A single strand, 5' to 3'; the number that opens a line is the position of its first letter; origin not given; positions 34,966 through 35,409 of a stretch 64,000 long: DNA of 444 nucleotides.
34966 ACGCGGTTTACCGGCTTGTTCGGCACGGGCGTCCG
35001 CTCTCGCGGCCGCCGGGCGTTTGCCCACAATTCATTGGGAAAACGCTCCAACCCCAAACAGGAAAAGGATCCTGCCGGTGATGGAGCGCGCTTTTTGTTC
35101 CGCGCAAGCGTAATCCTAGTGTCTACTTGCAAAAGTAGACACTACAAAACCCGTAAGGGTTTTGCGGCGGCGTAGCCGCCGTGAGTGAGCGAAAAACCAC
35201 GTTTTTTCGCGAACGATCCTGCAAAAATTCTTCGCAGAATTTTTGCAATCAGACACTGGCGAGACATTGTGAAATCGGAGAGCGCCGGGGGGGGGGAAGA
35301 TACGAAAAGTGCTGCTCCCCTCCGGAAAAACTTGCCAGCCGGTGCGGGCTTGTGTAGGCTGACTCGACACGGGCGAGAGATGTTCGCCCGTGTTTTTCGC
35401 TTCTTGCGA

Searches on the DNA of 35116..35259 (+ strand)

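Call 47: search_dna_similar(query=window:35116-35259:+, collection=plasmids, mode=distant, max_evalue=0.01)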
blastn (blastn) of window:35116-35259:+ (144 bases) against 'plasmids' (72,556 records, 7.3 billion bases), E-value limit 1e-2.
No match.
